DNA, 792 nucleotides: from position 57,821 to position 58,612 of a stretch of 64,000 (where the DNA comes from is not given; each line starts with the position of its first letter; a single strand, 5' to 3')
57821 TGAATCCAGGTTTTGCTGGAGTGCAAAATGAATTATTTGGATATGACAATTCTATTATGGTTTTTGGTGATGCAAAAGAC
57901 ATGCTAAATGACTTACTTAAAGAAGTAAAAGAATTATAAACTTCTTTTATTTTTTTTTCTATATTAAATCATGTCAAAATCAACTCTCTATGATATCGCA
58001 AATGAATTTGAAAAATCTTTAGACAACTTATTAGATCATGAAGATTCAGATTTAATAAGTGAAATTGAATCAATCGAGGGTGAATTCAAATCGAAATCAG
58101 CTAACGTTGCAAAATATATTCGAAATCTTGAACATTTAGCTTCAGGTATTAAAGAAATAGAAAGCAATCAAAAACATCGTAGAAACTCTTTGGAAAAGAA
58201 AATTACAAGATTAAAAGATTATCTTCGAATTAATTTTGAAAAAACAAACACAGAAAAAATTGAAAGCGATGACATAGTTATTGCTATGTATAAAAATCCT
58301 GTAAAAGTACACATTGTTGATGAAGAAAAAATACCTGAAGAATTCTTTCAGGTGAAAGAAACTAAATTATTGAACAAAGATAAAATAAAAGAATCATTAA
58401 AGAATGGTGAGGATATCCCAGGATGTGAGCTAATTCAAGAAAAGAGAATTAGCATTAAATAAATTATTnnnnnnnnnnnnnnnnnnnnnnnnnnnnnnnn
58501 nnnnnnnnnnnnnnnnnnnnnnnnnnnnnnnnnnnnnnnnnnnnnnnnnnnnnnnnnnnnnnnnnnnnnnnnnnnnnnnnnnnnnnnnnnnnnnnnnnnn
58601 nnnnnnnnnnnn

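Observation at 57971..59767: Phage-type Gp157-like protein, ICMT-like membrane methyltransferase and RecB-type nuclease wedged between housekeeping operons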

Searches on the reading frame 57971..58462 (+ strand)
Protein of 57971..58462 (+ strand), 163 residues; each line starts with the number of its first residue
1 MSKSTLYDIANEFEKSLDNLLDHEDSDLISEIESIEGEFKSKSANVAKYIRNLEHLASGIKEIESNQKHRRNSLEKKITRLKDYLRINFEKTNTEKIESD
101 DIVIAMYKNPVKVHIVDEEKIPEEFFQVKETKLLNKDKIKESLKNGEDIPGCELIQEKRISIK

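Call 3: search_protein_families(library=pfam, proteins=[window:57971-58459:+], max_evalue=1)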
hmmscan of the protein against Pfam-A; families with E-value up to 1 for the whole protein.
window:57971-58459:+ (163 aa): 6 families
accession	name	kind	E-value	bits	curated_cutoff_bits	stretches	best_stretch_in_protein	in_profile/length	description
PF05565.16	Sipho_Gp157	-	2e-37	129.1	28.6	1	5-163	1-162/162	Siphovirus Gp157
PF11155.13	DUF2935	-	0.0054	17.7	24.4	1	9-120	13-114/121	Domain of unknown function (DUF2935)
PF08581.15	Tup_N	-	0.02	15.7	28.7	1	30-85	18-73/77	Tup N-terminal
PF01724.21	DUF29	-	0.021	15.5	22.5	1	27-126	29-121/138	Domain of unknown function DUF29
PF08286.16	Spc24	-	0.059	14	25.3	1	21-126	2-101/109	Spc24 subunit of Ndc80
PF02520.22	ANIS5_cation-bd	-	0.4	11.2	29.3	1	15-88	22-97/109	SXP/RAL-2 family protein Ani s 5-like, metal-binding domain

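Call 4: search_protein_families(library=phrogs, proteins=[window:57971-58459:+], max_evalue=0.1)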
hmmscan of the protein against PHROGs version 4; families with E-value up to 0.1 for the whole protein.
window:57971-58459:+ (163 aa): 6 families
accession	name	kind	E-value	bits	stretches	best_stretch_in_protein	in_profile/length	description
phrog_253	-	DNA, RNA and nucleotide metabolism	1.1e-36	127.2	1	2-163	5-167/169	Mu Gam-like end protection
phrog_20203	-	unknown function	4e-06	27.9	1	94-162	6-74/75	-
phrog_19695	-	unknown function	0.014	16.7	1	69-134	14-80/164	-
phrog_37255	-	unknown function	0.026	15.4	1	73-149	61-135/152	-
phrog_17169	-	unknown function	0.066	14.3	1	29-82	53-105/107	-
phrog_8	-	transcription regulation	0.087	13.3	1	2-144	117-254/346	transcriptional regulator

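Call 5: search_protein_families(library=padloc, proteins=[window:57971-58459:+], max_evalue=0.1)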
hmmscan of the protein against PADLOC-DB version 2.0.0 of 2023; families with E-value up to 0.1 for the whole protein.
window:57971-58459:+ (163 aa): 4 families
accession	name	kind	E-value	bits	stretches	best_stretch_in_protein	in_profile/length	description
PDLC04027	PD-T4-2_A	-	0.00052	17.2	1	30-148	233-349/363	-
PDLC04547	PDC-M26A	-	0.006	13.2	1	10-88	180-257/724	-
PDLC04407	PDC-M09A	-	0.047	11.2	1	34-96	196-258/282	-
PDLC00006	DruC1|DruC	-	0.047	10.2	1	12-131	172-288/626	Unknown function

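Call 6: search_protein_families(library=ncbifam, proteins=[window:57971-58459:+], max_evalue=0.1)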
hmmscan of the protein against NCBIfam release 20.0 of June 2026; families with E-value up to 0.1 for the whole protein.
window:57971-58459:+ (163 aa): 2 families
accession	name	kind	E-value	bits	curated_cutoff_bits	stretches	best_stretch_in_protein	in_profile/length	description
TIGR04527.1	mycoplas_twoTM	subfamily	0.0025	17.6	125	1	8-113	51-140/248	MG_279/MG_280 family protein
NF033681.1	ExeM_NucH_DNase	subfamily_domain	0.026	13.4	300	1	37-128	269-361/546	ExeM/NucH family extracellular endonuclease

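Call 10: find_encoding_contigs(protein=window:57971-58462:+, flank=8000, max_places=8)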
Protein window:57971-58462:+ (163 aa): 1 contig read that carries it; 1 place shown.
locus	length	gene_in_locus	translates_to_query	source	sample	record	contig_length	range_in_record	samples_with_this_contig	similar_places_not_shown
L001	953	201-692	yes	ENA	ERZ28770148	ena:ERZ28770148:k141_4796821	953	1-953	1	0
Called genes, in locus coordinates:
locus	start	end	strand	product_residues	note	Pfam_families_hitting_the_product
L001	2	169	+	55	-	?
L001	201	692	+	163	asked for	PF05565:Sipho_Gp157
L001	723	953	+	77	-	?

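Call 11: find_homologous_proteins(query=window:57971-58459:+)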
Query window:57971-58459:+ (163 aa): 95 proteins with E <= 0.001 among 613 candidates.
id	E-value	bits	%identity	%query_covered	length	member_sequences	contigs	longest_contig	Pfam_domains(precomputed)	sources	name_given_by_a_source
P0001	3.6e-91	321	96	100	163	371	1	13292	PF05565.17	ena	-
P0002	1.5e-89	315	94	100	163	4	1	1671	PF05565.17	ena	-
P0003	3.6e-88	311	93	100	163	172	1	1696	PF05565.17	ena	-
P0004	1.1e-87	309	93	100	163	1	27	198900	PF05565.17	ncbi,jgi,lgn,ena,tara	tara:strand:- start:5184 stop:5675 length:492 start_codon:yes stop_codon:yes gene_type:complete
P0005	2.4e-87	308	92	100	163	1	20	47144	PF05565.17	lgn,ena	-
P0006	3.8e-87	308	92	100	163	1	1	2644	PF05565.17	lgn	-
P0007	5.0e-87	307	92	100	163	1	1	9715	PF05565.17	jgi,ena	-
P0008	8.7e-87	306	91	100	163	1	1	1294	PF05565.17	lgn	-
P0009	9.9e-87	306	91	100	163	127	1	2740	PF05565.17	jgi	-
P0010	1.8e-86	305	92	100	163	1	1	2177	PF05565.17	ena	-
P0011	1.8e-85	302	91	100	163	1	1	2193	PF05565.17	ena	-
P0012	3.2e-85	301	91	100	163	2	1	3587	PF05565.17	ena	-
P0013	7.2e-85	300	91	100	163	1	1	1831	PF05565.17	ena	-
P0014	9.7e-85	300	90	100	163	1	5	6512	PF05565.17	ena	-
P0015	1.3e-84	299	90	100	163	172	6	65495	PF05565.17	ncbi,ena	-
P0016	1.9e-84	299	90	100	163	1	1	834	PF05565.17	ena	-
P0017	7.9e-84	297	90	100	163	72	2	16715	PF05565.17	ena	-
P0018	7.0e-83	294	88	100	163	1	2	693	PF05565.17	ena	-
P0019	1.1e-82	293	87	100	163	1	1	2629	PF05565.17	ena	-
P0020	1.3e-82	293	87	100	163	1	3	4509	PF05565.17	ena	-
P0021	1.4e-82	293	86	100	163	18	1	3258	PF05565.17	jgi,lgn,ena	jgi:hypothetical protein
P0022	2.4e-82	292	86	100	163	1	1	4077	PF05565.17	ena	-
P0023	1.9e-81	289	86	100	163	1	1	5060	PF05565.17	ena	-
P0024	2.7e-81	289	85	100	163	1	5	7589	PF05565.17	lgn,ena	-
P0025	4.2e-81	288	85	100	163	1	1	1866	PF05565.17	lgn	-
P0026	4.9e-81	288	85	100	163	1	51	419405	PF05565.17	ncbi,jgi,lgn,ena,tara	tara:strand:+ start:21 stop:512 length:492 start_codon:yes stop_codon:yes gene_type:complete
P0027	6.2e-81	287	85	100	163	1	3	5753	PF05565.17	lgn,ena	-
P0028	1.0e-80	287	85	100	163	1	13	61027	PF05565.17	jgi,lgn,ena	-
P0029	1.3e-80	286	88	100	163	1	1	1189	PF05565.17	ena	-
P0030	2.1e-80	286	85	100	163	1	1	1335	PF05565.17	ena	-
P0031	2.2e-80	286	84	100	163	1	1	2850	PF05565.17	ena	-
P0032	3.5e-80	285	84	100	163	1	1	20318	PF05565.17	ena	-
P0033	6.4e-80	284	84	100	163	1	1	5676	PF05565.17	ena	-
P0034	7.3e-80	284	83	100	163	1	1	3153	PF05565.17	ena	-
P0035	7.5e-80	284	84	100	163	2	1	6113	PF05565.17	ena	-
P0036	1.1e-79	283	83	100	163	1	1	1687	PF05565.17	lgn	-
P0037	1.1e-79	283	84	100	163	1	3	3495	PF05565.17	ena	-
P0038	2.9e-79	282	84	100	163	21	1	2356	PF05565.17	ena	-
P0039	4.6e-79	281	83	100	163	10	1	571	PF05565.17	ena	-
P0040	2.7e-78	279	81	100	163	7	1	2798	PF05565.17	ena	-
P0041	1.1e-77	277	80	100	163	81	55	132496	PF05565.17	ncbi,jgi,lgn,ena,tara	jgi:hypothetical protein|tara:strand:+ start:7 stop:498 length:492 start_codon:yes stop_codon:yes ge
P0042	1.5e-77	277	82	100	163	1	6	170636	PF05565.17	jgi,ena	jgi:ribosomal protein S15P/S13E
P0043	2.7e-77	276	80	100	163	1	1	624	PF05565.17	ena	-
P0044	4.4e-76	272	80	100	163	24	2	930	PF05565.17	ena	-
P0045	7.9e-76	271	80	100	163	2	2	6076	PF05565.17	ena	-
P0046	4.4e-74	265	79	100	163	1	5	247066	PF05565.17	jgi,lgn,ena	jgi:hypothetical protein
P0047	3.5e-73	262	77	100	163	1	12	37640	PF05565.17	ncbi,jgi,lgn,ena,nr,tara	ncbi:MAG: siphovirus Gp157 family protein [Rickettsiales bacterium TMED289]|nr:MAG: siphovirus Gp157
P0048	4.5e-73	262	77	100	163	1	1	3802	PF05565.17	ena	-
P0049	8.2e-73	261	77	100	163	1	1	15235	PF05565.17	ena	-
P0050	3.9e-71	256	75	100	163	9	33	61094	PF05565.17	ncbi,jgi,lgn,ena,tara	tara:strand:- start:94 stop:585 length:492 start_codon:yes stop_codon:yes gene_type:complete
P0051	2.2e-70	253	88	90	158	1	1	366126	PF05565.17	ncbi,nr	ncbi:MAG: hypothetical protein CM15mP33_02470 [Candidatus Neomarinimicrobiota bacterium]|nr:MAG: hyp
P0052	6.5e-70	252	92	82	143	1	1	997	PF05565.17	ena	-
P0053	1.5e-69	251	75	100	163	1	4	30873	PF05565.17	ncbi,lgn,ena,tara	tara:strand:+ start:1456 stop:1947 length:492 start_codon:yes stop_codon:yes gene_type:complete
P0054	1.5e-68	247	74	100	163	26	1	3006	PF05565.17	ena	-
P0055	1.1e-67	245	80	100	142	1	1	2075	PF05565.17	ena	-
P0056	2.4e-64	234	88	80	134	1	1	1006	PF05565.17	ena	-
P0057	2.7e-60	221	83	79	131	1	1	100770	PF05565.17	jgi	jgi:hypothetical protein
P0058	1.3e-59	218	82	80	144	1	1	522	PF05565.17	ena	-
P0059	1.7e-57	211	97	66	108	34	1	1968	PF05565.17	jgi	jgi:hypothetical protein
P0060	2.4e-54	201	93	65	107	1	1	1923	PF05565.17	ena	-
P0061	4.5e-54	200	91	66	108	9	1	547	PF05565.17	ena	-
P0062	4.8e-54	200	85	72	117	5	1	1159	PF05565.17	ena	-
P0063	1.4e-52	196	90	67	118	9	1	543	PF05565.17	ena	-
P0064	1.2e-51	193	59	100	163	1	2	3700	PF05565.17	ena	-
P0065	1.9e-51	192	91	64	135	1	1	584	PF05565.17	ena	-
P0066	7.9e-51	190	88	66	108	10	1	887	PF05565.17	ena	-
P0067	9.8e-51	190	88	66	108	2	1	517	PF05565.17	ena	-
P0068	1.9e-50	189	92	63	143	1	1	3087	PF00120.30,PF05565.17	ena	-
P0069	2.4e-50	188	58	100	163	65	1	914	PF05565.17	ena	-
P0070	4.3e-49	184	89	64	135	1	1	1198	PF05565.17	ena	-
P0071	5.5e-48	181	81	69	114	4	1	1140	PF05565.17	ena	-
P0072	3.0e-47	178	83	67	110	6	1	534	PF05565.17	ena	-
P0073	2.4e-46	175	89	61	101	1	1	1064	PF05565.17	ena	-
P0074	2.4e-44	169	91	59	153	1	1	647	PF05565.17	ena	-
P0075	8.5e-43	164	90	55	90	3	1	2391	PF05565.17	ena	-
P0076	1.2e-42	163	81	64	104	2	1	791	PF05565.17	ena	-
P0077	9.4e-40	154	87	55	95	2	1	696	PF05565.17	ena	-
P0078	1.7e-39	153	90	53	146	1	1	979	PF05565.17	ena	-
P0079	6.7e-39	151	58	81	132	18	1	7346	PF05565.17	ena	-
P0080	1.9e-38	150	88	52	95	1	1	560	PF05565.17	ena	-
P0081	1.7e-34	137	75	55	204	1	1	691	PF00383.30,PF14437.13,PF05565.17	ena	-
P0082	7.1e-33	132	85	52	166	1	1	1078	PF05565.17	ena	-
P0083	3.4e-27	113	100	37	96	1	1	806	PF05565.17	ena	-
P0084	3.7e-27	113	95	37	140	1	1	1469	PF05565.17,PF04359.21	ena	-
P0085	1.6e-25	108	92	37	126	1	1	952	PF05565.17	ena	-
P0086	9.4e-23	99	54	59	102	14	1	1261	PF05565.17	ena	-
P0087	1.1e-21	95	47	71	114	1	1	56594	PF05565.17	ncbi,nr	ncbi:MAG: hypothetical protein CM1200mP31_2530 [Candidatus Neomarinimicrobiota bacterium]|nr:MAG: hy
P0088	5.8e-18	83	58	48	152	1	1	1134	PF05565.17,PF09923.15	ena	-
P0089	7.5e-17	80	84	28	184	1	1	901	PF00696.34,PF05565.17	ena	-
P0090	8.1e-16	76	89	28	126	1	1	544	PF05565.17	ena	-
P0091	8.5e-13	66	30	94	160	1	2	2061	PF05565.17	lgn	-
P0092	7.8e-12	63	35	97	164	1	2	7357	PF05565.17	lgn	-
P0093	1.1e-11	63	34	97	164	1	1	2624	PF05565.17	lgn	-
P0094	2.4e-11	62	34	97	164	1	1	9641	PF05565.17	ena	-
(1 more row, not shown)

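Call 12: find_encoding_contigs(protein=P0026, flank=6000, max_places=2)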
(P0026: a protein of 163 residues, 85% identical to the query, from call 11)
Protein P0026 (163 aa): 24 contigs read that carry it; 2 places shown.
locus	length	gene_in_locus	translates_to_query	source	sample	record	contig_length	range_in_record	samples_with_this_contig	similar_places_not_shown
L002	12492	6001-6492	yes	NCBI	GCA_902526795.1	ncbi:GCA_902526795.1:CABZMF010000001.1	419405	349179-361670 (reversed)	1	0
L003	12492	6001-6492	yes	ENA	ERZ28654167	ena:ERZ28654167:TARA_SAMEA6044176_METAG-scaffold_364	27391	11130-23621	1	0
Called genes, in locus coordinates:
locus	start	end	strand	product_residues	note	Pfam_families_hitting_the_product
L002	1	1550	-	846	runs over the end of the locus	PF01411:tRNA-synt_2c, PF07973:tRNA_SAD, PF02272:DHHA1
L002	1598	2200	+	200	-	-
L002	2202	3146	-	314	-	PF12146:Hydrolase_4, PF00561:Abhydrolase_1, PF12697:Abhydrolase_6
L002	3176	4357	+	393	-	PF05222:AlaDh_PNT_N, PF01262:AlaDh_PNT_C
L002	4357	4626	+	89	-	PF12769:PNTB_4TM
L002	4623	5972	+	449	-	PF02233:PNTB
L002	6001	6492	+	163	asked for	PF05565:Sipho_Gp157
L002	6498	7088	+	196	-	PF02544:Steroid_dh (faint), PF04191:PEMT, PF01222:ERG4_ERG24 (weak)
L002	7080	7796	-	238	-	PF12705:PDDEXK_1 (weak)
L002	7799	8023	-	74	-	-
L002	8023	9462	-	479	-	PF02789:Peptidase_M17_N, PF00883:Peptidase_M17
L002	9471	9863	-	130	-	PF03061:4HBT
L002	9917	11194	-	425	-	PF00463:ICL, PF13714:PEP_mutase, PF00463:ICL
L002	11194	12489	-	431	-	PF01274:MS_TIM-barrel, PF20659:MS_C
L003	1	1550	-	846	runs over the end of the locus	PF01411:tRNA-synt_2c, PF07973:tRNA_SAD, PF02272:DHHA1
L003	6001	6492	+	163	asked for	PF05565:Sipho_Gp157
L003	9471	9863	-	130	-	PF03061:4HBT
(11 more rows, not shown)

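Call 13: find_encoding_contigs(protein=P0050, flank=6000, max_places=2)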
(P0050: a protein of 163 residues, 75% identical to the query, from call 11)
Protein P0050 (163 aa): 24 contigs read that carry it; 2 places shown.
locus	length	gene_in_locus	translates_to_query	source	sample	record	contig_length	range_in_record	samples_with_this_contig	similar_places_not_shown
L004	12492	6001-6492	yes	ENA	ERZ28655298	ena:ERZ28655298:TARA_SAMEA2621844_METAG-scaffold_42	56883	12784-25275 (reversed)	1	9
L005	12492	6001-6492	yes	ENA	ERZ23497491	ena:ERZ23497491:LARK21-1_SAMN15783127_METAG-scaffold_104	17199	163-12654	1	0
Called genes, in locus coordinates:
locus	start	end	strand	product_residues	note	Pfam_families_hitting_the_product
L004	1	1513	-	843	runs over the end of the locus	PF01411:tRNA-synt_2c, PF07973:tRNA_SAD, PF02272:DHHA1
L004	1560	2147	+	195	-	-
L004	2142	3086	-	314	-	PF12146:Hydrolase_4, PF00561:Abhydrolase_1, PF12697:Abhydrolase_6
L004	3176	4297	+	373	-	PF05222:AlaDh_PNT_N, PF01262:AlaDh_PNT_C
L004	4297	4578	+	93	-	PF12769:PNTB_4TM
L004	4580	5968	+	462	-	PF02233:PNTB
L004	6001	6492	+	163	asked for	PF05565:Sipho_Gp157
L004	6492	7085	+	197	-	PF04191:PEMT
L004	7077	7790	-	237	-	PF12705:PDDEXK_1 (weak)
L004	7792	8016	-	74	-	-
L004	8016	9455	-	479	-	PF02789:Peptidase_M17_N, PF00883:Peptidase_M17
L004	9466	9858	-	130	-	PF03061:4HBT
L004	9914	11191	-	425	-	PF00463:ICL, PF13714:PEP_mutase, PF00463:ICL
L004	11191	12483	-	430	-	PF01274:MS_TIM-barrel, PF20659:MS_C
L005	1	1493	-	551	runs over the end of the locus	?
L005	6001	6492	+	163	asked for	PF05565:Sipho_Gp157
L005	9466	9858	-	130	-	PF03061:4HBT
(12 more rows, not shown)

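Call 14: find_encoding_contigs(protein=P0087, flank=8000, max_places=2)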
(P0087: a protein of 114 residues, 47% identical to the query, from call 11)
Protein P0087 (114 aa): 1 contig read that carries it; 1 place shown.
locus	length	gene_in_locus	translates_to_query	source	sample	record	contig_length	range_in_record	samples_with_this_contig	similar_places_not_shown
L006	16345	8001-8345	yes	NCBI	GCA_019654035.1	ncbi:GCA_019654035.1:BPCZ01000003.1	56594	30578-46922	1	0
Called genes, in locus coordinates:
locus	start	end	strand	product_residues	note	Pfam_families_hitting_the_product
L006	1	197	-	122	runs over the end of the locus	PF18935:DUF5683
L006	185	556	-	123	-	PF01042:Ribonuc_L-PSP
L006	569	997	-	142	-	PF03479:PCC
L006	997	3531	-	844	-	PF01411:tRNA-synt_2c, PF07973:tRNA_SAD, PF02272:DHHA1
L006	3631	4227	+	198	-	-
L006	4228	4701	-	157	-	PF00561:Abhydrolase_1 (weak)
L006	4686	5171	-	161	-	PF12146:Hydrolase_4, PF00561:Abhydrolase_1, PF12697:Abhydrolase_6 (weak)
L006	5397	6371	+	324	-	PF05222:AlaDh_PNT_N, PF01262:AlaDh_PNT_C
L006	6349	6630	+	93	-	PF12769:PNTB_4TM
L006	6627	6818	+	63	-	PF02233:PNTB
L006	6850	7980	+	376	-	PF02233:PNTB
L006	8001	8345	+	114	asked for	PF05565:Sipho_Gp157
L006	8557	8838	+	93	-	-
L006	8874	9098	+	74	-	-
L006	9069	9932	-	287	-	PF02574:S-methyl_trans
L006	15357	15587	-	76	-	PF03061:4HBT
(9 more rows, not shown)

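Call 15: find_encoding_contigs(protein=P0079, flank=8000, max_places=2)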
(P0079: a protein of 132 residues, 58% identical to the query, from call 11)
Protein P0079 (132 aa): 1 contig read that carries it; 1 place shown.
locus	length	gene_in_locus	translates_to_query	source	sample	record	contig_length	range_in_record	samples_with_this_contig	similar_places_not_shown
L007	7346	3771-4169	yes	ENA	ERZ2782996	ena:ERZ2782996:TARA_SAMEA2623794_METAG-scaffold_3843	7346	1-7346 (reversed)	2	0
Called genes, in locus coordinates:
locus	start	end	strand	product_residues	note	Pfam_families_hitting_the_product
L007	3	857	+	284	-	?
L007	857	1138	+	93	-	PF12769:PNTB_4TM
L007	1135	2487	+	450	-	PF02233:PNTB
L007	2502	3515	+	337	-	PF16884:ADH_N_2, PF00107:ADH_zinc_N, PF13602:ADH_zinc_N_2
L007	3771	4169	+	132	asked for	PF05565:Sipho_Gp157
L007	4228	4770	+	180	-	PF04191:PEMT (weak)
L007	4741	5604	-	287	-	PF02574:S-methyl_trans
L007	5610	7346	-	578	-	?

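Call 18: find_related_loci(query=window:57971-58459:+, collection=viral_contigs, flank=8000)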
Query window:57971-58459:+ (163 aa) in viral_contigs; peptide patterns used: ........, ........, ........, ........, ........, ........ (x = any residue, [..] = any of these).
2 stretches matched a pattern, but none encodes a relative of the query by tblastn (E <= 1e-3).

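Call 25: find_related_loci(query=window:57971-58459:+, collection=genome_contigs, flank=10000)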
Query window:57971-58459:+ (163 aa) in genome_contigs; peptide patterns used: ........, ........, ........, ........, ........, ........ (x = any residue, [..] = any of these).
116 stretches matched a pattern; 26 encode a relative of the query (tblastn E <= 1e-3); 23 distinct loci.
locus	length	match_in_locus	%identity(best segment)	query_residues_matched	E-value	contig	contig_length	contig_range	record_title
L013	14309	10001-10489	97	1-163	7e-101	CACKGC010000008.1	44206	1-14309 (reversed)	uncultured Candidatus Marinimicrobia bacterium isolate AG-453-L05 genome assembly, contig: AG-453-L05_NODE_8, whole geno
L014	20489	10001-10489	96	1-163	8e-100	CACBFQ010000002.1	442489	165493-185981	uncultured Candidatus Marinimicrobia bacterium isolate AG-899-G06 genome assembly, contig: AG-899-G06_NODE_2, whole geno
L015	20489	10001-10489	96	1-163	6e-100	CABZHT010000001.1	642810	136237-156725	MAG: uncultured Candidatus Marinimicrobia bacterium isolate AG-895-O20 genome assembly, contig: AG-895-O20_NODE_1, whole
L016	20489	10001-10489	94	1-163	2e-97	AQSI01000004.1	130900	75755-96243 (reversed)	Marinimicrobia bacterium SCGC AAA298-D23 DRAFT_contig_3_0.4_C, whole genome shotgun sequence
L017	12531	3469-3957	93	1-163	8e-97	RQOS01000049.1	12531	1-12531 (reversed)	MAG: SAR202 cluster bacterium isolate OSU_BB06 BB06_049, whole genome shotgun sequence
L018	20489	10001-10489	93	1-163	2e-95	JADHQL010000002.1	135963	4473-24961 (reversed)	MAG: Candidatus Neomarinimicrobiota bacterium isolate BS307-5m-G58 BS307-5m-sub-C6, whole genome shotgun sequence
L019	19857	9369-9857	91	1-163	1e-92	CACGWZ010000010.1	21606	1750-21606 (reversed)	uncultured Candidatus Marinimicrobia bacterium isolate AG-426-E20 genome assembly, contig: AG-426-E20_NODE_10, whole gen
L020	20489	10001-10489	92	1-163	7e-88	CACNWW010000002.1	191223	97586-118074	MAG: uncultured Candidatus Marinimicrobia bacterium isolate AH-287-F08 genome assembly, contig: AH-287-F08_NODE_2, whole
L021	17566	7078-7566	91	1-163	7e-86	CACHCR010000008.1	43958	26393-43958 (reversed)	uncultured Candidatus Marinimicrobia bacterium isolate AG-426-L04 genome assembly, contig: AG-426-L04_NODE_8, whole geno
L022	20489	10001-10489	80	1-163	1e-85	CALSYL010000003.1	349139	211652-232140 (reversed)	MAG: uncultured bacterium isolate PACB-20200310-m36 genome assembly, contig: contig_14652, whole genome shotgun sequence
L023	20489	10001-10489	85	1-163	5e-80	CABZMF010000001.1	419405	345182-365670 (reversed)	MAG: uncultured Candidatus Marinimicrobia bacterium isolate AG-337-K10 genome assembly, contig: AG-337-K10_NODE_1, whole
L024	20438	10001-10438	88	1-147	4e-78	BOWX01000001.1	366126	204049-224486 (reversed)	MAG: Candidatus Marinimicrobia bacterium CM1_5m.P33 DNA, sequence1, whole genome shotgun sequence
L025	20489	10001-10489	79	1-163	5e-78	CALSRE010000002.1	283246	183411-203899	MAG: uncultured bacterium isolate C_MB411 genome assembly, contig: contig_4117_C_MB411, whole genome shotgun sequence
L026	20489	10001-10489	89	1-163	3e-91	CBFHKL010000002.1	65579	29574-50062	MAG: uncultured bacterium isolate AGTU_278_bin_109_permissive genome assembly, contig: AGTU_278_bin_109_permissive_c2, w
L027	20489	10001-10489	75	1-163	2e-77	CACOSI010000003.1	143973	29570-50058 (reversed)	MAG: uncultured Candidatus Marinimicrobia bacterium isolate AH-324-M03 genome assembly, contig: AH-324-M03_NODE_3, whole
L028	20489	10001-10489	59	1-163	3e-60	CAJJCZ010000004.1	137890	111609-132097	uncultured bacterium isolate FRAM18_bin345 genome assembly, contig: FRAM18_bin345-4, whole genome shotgun sequence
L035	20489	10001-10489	57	1-163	3e-57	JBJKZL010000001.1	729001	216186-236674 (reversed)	MAG: Candidatus Neomarinimicrobiota bacterium isolate LRMED-165 Marinisoma-LRMED-165-C1, whole genome shotgun sequence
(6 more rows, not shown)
